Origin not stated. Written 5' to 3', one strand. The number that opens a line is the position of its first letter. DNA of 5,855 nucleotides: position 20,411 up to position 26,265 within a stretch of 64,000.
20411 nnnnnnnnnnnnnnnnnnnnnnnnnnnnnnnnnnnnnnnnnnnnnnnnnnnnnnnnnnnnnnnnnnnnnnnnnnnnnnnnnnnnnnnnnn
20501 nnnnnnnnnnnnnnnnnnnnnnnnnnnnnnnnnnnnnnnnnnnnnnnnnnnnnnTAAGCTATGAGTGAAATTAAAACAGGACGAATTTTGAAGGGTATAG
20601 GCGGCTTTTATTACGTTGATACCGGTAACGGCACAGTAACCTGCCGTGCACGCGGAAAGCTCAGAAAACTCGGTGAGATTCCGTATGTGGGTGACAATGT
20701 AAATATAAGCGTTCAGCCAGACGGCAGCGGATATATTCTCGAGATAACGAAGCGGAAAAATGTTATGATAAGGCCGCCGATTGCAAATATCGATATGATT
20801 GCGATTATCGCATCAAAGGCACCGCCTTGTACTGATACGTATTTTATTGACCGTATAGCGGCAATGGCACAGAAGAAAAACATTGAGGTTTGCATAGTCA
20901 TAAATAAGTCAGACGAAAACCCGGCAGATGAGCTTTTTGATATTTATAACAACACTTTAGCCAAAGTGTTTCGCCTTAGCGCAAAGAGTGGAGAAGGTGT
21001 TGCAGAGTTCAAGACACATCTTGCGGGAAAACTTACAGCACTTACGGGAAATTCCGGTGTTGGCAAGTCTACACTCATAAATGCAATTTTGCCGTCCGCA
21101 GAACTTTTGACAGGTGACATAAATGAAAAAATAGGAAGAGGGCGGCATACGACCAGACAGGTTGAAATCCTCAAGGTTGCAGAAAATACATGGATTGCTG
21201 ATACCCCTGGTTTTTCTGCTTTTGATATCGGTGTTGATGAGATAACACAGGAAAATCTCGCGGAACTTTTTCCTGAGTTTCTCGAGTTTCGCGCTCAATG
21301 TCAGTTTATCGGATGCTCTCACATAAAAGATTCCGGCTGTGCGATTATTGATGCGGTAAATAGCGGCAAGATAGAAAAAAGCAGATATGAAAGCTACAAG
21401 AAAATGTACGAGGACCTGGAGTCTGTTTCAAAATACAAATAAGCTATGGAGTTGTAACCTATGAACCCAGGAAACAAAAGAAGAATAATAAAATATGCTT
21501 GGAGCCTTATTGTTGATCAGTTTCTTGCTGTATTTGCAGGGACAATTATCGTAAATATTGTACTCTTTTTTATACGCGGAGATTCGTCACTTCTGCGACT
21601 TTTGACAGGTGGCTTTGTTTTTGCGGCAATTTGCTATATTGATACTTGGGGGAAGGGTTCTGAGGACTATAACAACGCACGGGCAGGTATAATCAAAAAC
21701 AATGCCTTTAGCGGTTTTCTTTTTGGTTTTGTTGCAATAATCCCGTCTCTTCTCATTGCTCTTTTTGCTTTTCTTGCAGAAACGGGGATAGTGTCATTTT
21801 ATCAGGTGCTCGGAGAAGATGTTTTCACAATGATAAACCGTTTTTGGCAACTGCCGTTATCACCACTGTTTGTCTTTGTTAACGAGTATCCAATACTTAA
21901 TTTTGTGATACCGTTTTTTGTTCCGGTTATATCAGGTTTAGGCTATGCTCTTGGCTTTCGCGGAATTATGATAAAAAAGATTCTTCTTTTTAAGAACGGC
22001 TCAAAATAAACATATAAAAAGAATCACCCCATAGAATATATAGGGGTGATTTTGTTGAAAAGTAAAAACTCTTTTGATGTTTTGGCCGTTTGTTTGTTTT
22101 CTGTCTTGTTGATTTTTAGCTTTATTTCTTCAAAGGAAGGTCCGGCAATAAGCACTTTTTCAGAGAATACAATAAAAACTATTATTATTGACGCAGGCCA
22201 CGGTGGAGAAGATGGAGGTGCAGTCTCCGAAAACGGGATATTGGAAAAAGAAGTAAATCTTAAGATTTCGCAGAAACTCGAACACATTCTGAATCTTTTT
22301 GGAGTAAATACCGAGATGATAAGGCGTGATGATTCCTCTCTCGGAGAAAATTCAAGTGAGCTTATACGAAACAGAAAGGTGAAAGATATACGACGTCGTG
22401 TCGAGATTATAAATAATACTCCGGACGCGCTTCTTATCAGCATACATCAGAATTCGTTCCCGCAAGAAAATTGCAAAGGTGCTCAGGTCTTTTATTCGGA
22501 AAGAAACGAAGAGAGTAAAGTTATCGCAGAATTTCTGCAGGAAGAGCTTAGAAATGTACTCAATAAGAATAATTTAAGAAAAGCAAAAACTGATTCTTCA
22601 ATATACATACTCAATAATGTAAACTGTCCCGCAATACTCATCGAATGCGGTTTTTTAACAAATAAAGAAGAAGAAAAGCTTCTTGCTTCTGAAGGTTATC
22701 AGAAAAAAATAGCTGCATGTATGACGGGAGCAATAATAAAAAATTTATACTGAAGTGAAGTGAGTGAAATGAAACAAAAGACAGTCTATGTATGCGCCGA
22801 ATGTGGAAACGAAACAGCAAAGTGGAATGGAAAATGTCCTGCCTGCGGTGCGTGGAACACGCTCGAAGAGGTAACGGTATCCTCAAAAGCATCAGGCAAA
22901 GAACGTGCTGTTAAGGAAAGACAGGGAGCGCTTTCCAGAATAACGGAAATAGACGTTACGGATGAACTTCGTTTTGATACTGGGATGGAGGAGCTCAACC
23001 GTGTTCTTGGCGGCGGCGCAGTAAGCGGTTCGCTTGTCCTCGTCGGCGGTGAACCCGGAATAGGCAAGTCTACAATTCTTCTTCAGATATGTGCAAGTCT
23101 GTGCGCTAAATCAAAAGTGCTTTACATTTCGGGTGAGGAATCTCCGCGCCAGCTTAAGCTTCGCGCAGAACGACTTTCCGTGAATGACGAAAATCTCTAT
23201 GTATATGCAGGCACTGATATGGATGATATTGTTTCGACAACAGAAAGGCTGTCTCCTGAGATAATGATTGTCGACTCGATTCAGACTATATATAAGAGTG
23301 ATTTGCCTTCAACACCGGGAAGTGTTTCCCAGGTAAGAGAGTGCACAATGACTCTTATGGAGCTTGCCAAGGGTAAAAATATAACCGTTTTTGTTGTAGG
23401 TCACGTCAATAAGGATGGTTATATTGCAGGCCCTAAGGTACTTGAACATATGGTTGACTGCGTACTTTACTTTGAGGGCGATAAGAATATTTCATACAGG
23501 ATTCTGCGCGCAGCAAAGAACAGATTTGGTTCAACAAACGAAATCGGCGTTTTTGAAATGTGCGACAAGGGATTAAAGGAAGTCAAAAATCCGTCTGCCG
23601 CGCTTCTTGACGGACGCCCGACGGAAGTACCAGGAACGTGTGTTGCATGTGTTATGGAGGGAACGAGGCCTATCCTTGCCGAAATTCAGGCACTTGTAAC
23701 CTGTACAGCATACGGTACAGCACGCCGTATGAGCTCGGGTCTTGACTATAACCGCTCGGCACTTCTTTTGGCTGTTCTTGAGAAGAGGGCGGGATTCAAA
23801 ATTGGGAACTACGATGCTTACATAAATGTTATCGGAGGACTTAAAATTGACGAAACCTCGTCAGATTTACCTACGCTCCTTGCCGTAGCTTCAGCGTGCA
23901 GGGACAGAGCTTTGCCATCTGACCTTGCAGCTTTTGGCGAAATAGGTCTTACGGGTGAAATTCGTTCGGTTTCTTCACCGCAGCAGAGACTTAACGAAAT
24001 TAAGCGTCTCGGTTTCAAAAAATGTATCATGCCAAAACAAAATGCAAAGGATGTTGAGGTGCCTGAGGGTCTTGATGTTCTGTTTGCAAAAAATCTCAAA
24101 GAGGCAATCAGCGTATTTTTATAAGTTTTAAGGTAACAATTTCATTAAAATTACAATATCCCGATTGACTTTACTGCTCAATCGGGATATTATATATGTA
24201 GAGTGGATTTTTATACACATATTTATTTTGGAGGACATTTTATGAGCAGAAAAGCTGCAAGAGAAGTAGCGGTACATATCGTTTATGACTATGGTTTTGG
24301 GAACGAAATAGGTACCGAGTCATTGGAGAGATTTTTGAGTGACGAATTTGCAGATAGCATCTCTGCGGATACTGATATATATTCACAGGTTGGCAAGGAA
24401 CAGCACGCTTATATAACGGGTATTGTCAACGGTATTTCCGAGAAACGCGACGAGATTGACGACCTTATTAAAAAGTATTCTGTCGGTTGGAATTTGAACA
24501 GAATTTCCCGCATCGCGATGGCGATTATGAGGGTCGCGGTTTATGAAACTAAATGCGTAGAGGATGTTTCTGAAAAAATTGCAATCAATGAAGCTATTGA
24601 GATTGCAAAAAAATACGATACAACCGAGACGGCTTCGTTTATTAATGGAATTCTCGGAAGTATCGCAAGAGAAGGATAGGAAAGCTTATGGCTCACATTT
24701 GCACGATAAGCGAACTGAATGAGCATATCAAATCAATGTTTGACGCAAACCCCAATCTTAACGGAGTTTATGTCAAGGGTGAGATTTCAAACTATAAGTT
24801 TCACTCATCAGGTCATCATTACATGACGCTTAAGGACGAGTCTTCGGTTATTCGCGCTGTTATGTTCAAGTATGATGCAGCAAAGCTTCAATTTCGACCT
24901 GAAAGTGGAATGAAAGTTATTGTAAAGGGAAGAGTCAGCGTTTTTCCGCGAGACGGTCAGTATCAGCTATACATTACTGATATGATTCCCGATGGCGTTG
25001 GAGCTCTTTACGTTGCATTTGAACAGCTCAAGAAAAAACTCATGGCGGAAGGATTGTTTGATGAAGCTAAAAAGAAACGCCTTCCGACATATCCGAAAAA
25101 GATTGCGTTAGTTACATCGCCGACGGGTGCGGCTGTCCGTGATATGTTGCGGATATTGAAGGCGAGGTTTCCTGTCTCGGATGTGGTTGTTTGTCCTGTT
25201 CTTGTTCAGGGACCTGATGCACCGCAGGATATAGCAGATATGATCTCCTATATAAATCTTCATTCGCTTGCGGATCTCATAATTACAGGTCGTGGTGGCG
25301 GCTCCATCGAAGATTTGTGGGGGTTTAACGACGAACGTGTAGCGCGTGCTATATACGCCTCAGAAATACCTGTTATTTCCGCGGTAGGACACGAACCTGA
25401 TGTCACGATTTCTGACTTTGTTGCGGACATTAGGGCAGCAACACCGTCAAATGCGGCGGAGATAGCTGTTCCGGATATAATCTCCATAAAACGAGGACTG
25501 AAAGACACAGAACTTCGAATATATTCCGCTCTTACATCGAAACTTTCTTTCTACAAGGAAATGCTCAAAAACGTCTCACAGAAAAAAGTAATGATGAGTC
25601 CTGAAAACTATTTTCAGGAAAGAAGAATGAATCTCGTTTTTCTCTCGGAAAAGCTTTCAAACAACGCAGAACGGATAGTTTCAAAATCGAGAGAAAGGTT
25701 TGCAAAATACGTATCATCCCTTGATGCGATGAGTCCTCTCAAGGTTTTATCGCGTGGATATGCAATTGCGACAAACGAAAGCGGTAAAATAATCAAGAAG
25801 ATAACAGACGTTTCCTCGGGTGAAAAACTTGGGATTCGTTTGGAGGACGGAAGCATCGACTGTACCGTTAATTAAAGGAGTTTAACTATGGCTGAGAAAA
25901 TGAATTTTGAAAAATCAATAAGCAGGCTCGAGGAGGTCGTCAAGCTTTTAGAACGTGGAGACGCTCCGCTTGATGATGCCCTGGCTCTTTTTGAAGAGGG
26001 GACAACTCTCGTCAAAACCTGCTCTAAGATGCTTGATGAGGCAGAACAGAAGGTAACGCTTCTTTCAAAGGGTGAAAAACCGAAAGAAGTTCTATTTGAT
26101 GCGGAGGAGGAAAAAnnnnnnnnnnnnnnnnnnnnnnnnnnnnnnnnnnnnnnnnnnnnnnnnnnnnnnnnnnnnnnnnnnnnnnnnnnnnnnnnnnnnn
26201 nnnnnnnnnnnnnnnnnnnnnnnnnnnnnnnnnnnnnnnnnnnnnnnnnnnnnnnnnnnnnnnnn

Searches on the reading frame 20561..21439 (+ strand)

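Call 48: search_protein_families(library=pfam, proteins=[window:20561-21439:+], max_evalue=0.00001)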
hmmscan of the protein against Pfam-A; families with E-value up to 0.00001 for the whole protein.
window:20561-21439:+ (293 aa): 4 families
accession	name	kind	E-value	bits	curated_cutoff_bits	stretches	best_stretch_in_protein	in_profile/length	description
PF03193.22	RsgA_GTPase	-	3.1e-46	157.8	30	1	62-223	1-173/174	RsgA GTPase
PF16745.11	RsgA_N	-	5.1e-19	68.2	27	1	6-59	1-54/54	RsgA N-terminal domain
PF01926.29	MMR_HSR1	-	1.1e-07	32.3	21.9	1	160-225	3-57/113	50S ribosome-binding GTPase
PF00005.33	ABC_tran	-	9e-06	26.8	25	0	155-209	10-67/137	ABC transporter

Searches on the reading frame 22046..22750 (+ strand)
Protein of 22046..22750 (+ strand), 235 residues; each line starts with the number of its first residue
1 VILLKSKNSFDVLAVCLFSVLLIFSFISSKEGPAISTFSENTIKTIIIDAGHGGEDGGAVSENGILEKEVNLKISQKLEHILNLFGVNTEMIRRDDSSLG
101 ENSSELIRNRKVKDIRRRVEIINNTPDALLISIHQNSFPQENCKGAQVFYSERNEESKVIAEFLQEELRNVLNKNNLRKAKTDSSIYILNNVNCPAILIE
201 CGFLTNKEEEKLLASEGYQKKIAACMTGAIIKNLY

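Call 30: search_protein_families(library=pfam, proteins=[window:22046-22750:+], max_evalue=0.01)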
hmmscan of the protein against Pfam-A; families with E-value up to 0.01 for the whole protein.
window:22046-22750:+ (235 aa): 1 family
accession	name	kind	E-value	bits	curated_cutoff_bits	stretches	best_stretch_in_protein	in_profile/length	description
PF01520.23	Amidase_3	-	1.3e-46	159.3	27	1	46-231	1-173/174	N-acetylmuramoyl-L-alanine amidase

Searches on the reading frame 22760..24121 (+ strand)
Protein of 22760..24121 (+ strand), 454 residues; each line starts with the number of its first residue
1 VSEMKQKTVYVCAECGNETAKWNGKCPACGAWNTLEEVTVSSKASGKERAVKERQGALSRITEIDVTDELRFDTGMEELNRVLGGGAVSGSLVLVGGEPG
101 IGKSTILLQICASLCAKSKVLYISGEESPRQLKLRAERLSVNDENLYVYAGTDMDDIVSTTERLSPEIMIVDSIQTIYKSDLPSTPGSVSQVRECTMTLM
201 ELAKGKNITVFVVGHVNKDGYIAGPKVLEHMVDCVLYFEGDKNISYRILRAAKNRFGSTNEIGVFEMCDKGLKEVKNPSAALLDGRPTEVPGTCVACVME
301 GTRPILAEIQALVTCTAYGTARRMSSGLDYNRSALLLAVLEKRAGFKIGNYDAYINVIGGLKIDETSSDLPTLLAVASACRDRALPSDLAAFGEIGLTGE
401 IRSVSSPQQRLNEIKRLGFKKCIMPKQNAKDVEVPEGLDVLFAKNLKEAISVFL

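Call 48: search_protein_families(library=pfam, proteins=[window:22760-24121:+], max_evalue=0.00001)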
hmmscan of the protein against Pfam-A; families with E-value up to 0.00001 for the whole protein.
window:22760-24121:+ (454 aa): 7 families
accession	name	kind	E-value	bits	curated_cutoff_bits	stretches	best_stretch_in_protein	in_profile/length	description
PF06745.19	ATPase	-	2.9e-16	60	26.6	1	73-147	2-78/231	KaiC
PF13481.12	AAA_25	-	2e-13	50.9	27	1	69-220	12-194/195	AAA domain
PF18073.7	Zn_ribbon_LapB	-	3.5e-12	46.2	25.7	1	10-37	1-28/28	Rubredoxin metal binding domain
PF03796.21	DnaB_C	-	5.1e-09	36.3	27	1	73-136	3-67/255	DnaB-like helicase C terminal domain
PF13541.12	ChlI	-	2.5e-07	31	27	1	343-428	35-121/121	Subunit ChlI of Mg-chelatase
PF05362.19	Lon_C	-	3.5e-07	30.4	21.1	1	367-449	111-198/205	Lon protease (S16) C-terminal proteolytic domain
PF25199.1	nSTAND_NTPase5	-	7.4e-06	26.3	34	0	90-160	41-111/145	Novel STAND NTPase 5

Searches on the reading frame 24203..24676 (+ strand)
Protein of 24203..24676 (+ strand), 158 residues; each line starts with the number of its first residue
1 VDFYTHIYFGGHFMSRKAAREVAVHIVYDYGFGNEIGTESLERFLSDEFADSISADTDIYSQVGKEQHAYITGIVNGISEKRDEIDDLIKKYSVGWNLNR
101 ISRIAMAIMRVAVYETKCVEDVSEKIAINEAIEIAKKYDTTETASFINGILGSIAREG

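Call 7: search_protein_families(library=pfam, proteins=[window:24203-24676:+])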
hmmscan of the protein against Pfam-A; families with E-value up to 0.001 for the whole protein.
window:24203-24676:+ (158 aa): 1 family
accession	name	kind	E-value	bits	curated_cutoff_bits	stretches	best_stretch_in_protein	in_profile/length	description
PF01029.23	NusB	-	1.2e-31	110.2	23.1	1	18-156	2-133/133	NusB family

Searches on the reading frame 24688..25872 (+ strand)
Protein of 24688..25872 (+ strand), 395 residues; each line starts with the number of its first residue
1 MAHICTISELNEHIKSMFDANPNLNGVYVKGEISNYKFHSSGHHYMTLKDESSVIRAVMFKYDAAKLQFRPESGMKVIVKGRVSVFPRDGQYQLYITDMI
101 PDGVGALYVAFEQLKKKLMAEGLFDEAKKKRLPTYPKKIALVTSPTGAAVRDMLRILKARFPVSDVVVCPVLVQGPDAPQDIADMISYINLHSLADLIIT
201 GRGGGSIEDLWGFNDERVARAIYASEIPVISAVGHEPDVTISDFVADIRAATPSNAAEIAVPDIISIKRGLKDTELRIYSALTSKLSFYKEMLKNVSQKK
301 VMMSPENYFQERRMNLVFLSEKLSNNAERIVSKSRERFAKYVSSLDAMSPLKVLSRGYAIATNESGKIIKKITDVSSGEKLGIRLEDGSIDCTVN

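Call 7: search_protein_families(library=pfam, proteins=[window:24688-25872:+])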
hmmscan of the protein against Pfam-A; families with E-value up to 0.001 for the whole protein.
window:24688-25872:+ (395 aa): 3 families
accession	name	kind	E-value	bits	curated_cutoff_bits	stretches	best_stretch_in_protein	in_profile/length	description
PF02601.20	Exonuc_VII_L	-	5.8e-92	309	35.9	2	123-339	1-215/315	Exonuclease VII, large subunit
PF13742.12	tRNA_anti_2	-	8.5e-32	109.7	27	1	6-99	2-94/95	OB-fold nucleic acid binding domain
PF01336.31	tRNA_anti-codon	-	1.3e-13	51.1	27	1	27-100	1-73/75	OB-fold nucleic acid binding domain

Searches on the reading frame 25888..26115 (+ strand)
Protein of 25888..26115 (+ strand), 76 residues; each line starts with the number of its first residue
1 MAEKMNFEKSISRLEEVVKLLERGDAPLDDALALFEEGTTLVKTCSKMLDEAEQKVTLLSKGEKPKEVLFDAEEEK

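Call 7: search_protein_families(library=pfam, proteins=[window:25888-26115:+])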
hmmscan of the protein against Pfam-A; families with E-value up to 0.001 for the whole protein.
window:25888-26115:+ (76 aa): 1 family
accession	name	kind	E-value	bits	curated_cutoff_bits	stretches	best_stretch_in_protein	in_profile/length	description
PF02609.21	Exonuc_VII_S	-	3.7e-21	75.3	24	1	7-57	1-51/52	Exonuclease VII small subunit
